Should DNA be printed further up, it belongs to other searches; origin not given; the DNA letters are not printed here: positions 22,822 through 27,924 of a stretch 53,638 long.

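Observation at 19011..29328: Six-gene translationally coupled ABC envelope module of unprecedented composition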

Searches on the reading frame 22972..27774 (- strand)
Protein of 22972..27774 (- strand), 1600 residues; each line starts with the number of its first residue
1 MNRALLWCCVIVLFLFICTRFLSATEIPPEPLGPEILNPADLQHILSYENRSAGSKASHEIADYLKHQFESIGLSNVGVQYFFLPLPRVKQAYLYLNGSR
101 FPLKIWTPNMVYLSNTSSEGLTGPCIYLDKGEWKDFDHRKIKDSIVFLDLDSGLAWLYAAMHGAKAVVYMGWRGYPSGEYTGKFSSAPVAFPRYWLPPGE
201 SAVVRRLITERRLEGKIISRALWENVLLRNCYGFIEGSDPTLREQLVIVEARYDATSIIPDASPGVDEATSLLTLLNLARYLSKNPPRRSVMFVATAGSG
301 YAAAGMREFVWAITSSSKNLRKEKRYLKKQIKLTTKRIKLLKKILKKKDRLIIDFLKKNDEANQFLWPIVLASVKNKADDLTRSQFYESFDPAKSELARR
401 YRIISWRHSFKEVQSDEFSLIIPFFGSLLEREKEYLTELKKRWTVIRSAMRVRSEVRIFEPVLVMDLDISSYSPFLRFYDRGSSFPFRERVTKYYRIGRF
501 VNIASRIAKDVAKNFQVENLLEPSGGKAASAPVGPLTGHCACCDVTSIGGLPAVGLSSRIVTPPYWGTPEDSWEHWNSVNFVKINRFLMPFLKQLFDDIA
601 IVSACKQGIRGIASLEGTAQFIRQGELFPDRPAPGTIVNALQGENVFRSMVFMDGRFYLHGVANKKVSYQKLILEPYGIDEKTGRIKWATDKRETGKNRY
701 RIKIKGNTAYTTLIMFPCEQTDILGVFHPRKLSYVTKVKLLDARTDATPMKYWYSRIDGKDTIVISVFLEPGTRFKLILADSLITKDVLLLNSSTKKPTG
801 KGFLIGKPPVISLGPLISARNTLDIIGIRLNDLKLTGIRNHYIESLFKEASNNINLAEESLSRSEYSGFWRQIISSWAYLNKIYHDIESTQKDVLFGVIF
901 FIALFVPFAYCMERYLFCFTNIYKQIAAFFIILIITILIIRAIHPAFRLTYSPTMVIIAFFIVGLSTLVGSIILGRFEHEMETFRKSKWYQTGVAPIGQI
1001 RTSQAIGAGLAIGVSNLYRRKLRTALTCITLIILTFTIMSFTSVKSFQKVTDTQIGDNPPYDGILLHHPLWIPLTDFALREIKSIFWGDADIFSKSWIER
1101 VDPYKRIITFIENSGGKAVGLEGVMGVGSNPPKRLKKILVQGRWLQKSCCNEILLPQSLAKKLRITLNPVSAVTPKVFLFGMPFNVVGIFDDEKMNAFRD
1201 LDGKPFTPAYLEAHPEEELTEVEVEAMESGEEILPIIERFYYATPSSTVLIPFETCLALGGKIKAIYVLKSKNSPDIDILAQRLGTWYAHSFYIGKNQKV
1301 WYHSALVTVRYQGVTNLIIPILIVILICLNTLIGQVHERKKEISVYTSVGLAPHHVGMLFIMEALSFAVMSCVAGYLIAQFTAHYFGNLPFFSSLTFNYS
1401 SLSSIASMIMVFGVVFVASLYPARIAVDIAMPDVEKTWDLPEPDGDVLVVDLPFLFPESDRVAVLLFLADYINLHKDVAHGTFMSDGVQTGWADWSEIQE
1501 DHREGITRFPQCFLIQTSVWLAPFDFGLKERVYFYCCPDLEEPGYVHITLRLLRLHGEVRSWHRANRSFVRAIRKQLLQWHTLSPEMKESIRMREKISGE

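Call 5: search_protein_families(library=pfam, proteins=[window:22972-27774:-], max_evalue=0.1)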
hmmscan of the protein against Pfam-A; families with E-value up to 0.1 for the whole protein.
window:22972-27774:- (1600 aa): 3 families
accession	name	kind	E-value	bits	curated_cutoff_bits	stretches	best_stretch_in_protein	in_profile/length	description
PF02687.27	FtsX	-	7.8e-13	49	25.5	1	1319-1426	6-115/120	FtsX-like permease C-terminal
PF04389.22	Peptidase_M28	-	8.6e-05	22.8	21.3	1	232-298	3-65/193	Peptidase family M28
PF05450.20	Nicastrin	-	0.00032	20.8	25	1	246-313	2-74/218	Nicastrin large lobe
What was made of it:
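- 23515..24699 (-): g4 residues 1026-1420: MacB-type FtsX module (TM1, a periplasmic domain of about 270 aa, then TM2-4). Pfam FtsX E 7.8e-13 for residues 1319-1426 (call 5).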

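Call 6: search_protein_families(library=ncbifam, proteins=[window:22972-27774:-], max_evalue=0.1)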
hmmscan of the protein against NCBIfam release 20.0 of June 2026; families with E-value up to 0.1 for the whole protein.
window:22972-27774:- (1600 aa): 5 families
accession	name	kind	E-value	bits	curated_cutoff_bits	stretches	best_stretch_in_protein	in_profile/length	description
TIGR03434.1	ADOP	subfamily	0.0004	18.6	622.3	1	1335-1427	296-792/803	ADOP family duplicated permease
NF007568.0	PRK10199.1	equivalog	0.00078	18.8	298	0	267-318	143-194/346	aminopeptidase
TIGR02212.1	lolCE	equivalog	0.0014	17.6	362.45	1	1297-1426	253-399/411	lipoprotein-releasing ABC transporter permease subunit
NF045908.1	AminopepLapALeg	equivalog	0.02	13.7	600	1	41-74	139-172/396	aminopeptidase LapA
NF038347.1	FtsX_Gpos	exception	0.045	13.1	225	0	1266-1387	123-245/296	permease-like cell division protein FtsX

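Call 9: find_homologous_proteins(query=window:22972-27774:-, max_evalue=0.00001)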
Query window:22972-27774:- (1600 aa): 20 proteins with E <= 0.00001 among 8000 candidates.
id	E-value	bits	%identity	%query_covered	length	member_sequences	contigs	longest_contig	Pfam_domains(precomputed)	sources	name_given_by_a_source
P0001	0.0e+0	3701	100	100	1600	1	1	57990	PF02687.28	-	-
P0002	0.0e+0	2896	76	100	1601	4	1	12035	PF02687.28,PF04389.23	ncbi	-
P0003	0.0e+0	2227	60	99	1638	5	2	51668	PF02687.28,PF04389.23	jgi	-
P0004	0.0e+0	2023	55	97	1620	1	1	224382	PF02687.28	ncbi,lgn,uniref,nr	ncbi:FtsX-like permease family protein [Thermodesulforhabdus norvegica]|uniref:MacB-like core domain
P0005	0.0e+0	1425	44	97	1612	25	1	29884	PF02687.28,PF04389.23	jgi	jgi:hypothetical protein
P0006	0.0e+0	1276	41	99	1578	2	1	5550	PF02687.28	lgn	-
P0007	5.9e-171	589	29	66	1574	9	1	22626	PF02687.28,PF04389.23,PF12704.15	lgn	-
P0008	1.1e-164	568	32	48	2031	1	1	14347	PF02687.28,PF04389.23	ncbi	-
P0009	1.5e-149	518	28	58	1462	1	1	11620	PF02687.28,PF04389.23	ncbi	-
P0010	3.4e-145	503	29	58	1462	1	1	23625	PF02687.28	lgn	-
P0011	1.0e-143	498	27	71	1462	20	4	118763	PF02687.28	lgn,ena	-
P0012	5.5e-136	473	29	57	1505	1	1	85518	PF02687.28,PF04389.23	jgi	jgi:hypothetical protein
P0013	2.5e-129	451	30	57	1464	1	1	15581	PF02687.28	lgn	-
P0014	2.6e-129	451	30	55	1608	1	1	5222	PF02687.28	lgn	-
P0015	1.9e-125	438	28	66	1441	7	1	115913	PF02687.28,PF04389.23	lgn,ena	-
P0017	1.5e-113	398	27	60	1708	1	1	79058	PF02687.28,PF04389.23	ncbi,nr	ncbi:MAG: FtsX-like permease family protein [Lentisphaeria bacterium]|nr:FtsX-like permease family p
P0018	1.0e-101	359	25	52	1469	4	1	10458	PF02687.28,PF12704.15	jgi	-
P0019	4.7e-79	284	24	51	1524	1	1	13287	PF02687.28,PF04389.23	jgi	-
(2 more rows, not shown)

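Call 10: find_encoding_contigs(protein=P0004, flank=10000, max_places=2)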
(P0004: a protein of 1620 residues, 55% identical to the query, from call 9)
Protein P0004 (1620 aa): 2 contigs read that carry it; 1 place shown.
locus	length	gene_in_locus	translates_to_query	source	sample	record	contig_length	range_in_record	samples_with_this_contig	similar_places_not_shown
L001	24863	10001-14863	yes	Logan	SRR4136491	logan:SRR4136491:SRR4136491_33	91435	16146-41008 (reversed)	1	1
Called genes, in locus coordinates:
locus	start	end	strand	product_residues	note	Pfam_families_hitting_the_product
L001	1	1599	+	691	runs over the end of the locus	PF06808:DctM, PF11874:DUF3394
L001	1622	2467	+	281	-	PF05853:BKACE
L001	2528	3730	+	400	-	PF04101:Glyco_tran_28_C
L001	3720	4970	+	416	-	PF13439:Glyco_transf_4 (weak), PF13524:Glyco_trans_1_2 (faint), PF20706:GT4-conflict (faint), PF00534:Glycos_transf_1, PF13692:Glyco_trans_1_4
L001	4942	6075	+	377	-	PF00534:Glycos_transf_1, PF13692:Glyco_trans_1_4, PF13524:Glyco_trans_1_2 (weak)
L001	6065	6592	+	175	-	-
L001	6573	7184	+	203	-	-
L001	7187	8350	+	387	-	PF04101:Glyco_tran_28_C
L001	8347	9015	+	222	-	PF02687:FtsX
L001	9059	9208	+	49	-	-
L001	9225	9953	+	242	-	PF00005:ABC_tran, PF13304:AAA_21 (faint)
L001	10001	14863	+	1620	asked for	PF02687:FtsX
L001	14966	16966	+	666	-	PF20581:DUF6785, PF20580:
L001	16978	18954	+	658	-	-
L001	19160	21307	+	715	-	PF13328:HD_4, PF01966:HD (weak), PF04607:RelA_SpoT, PF02824:TGS, PF28438:RelA_RIS (weak)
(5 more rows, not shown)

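Call 11: find_encoding_contigs(protein=P0017, flank=10000, max_places=2)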
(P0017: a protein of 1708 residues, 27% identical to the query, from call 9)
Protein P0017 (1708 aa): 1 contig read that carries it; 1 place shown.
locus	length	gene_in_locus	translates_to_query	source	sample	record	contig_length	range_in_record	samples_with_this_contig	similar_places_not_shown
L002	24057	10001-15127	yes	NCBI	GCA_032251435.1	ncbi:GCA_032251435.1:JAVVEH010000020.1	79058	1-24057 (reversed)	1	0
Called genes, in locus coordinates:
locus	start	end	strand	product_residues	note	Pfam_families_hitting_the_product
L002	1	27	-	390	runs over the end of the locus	PF02746:MR_MLE_N, PF13378:MR_MLE_C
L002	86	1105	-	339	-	PF05343:Peptidase_M42, PF01546:Peptidase_M20 (weak)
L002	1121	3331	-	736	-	PF03636:Glyco_hydro_65N, PF03632:Glyco_hydro_65m, PF03633:Glyco_hydro_65C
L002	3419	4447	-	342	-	PF08240:ADH_N, PF16912:Glu_dehyd_C, PF00107:ADH_zinc_N, PF13602:ADH_zinc_N_2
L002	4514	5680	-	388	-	PF00248:Aldo_ket_red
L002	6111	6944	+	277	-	PF27149:YdjY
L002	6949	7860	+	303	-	PF12833:HTH_18, PF00165:HTH_AraC (weak)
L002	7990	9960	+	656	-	PF20581:DUF6785, PF20580:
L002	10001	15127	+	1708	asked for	PF04389:Peptidase_M28 (faint), PF02687:FtsX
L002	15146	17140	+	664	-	-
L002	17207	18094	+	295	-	-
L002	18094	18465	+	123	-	PF05402:PqqD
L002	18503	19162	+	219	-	PF02687:FtsX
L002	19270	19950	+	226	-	PF00005:ABC_tran, PF02463:SMC_N (faint)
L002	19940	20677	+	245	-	PF00005:ABC_tran, PF02463:SMC_N (faint)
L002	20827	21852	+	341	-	PF14607:GxDLY, PF14606:Lipase_GDSL_3, PF13472:Lipase_GDSL_2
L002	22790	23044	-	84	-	PF06769:YoeB_toxin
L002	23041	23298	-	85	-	PF02604:PhdYeFM_antitox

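Call 12: find_encoding_contigs(protein=P0011, flank=10000, max_places=2)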
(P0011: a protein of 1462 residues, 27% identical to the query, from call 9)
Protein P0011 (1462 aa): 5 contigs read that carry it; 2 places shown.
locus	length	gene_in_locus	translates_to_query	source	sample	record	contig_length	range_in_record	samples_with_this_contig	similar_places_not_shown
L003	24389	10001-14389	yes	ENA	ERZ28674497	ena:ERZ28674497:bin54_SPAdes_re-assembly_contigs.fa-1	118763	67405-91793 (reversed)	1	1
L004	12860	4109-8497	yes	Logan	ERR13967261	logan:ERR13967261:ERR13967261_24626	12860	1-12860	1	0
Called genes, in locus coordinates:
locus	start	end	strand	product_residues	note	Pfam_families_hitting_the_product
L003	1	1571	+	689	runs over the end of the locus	PF20581:DUF6785, PF20580:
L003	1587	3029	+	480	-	-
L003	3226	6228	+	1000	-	PF13620:CarboxypepD_reg, PF13715:CarbopepD_reg_2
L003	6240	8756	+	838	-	-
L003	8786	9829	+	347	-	PF03687:UPF0164 (faint), PF19572:PorV (weak)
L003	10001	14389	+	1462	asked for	PF02687:FtsX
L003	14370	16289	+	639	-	PF20581:DUF6785, PF20580:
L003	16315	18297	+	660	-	-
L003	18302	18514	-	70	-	-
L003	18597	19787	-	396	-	PF00266:Aminotran_5, PF01041:DegT_DnrJ_EryC1 (faint)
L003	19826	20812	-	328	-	PF13480:Acetyltransf_6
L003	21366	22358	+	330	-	PF03807:F420_oxidored (weak), PF07991:KARI_N, PF01450:KARI_C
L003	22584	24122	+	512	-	PF00682:HMGL-like, PF22617:HCS_D2, PF08502:LeuA_dimer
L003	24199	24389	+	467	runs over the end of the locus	PF00330:Aconitase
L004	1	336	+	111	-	?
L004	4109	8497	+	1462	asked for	PF02687:FtsX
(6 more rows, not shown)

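Call 20: search_solved_structures(query=window:22972-27774:-, max_evalue=1)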
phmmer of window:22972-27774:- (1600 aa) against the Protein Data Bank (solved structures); distinct sequences matched with E-value up to 1: 7.
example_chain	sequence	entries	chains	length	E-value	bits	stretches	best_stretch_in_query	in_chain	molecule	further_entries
5lil_A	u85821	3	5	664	3.2e-05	24.4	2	1320-1427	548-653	Macrolide export ATP-binding/permease protein MacB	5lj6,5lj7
9o9x_C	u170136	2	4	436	0.00096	19.5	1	1319-1394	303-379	ABC transporter permease YtrF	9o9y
7arh_C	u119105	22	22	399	0.059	13.6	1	1316-1417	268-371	Lipoprotein-releasing ABC transporter permease subunit LolC | Lipo-releasing system transmembrane protein lolC | Lipoprotein-releasing system transmembrane prot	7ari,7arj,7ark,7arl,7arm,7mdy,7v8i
7mdx_A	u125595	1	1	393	0.066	13.4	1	1316-1417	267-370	Lipoprotein-releasing system transmembrane protein LolC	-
6okd_A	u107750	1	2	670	0.57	10.3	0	45-146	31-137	Transferrin receptor protein 1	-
9gh7_A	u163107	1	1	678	0.63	10.2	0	46-146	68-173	Transferrin receptor protein 1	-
5gko_A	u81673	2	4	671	0.7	10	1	1318-1426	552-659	Macrolide export ATP-binding/permease protein MacB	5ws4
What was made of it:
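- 23515..24699 (-): PDB sequence hits to MacB, YtrF and LolC (call 20).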
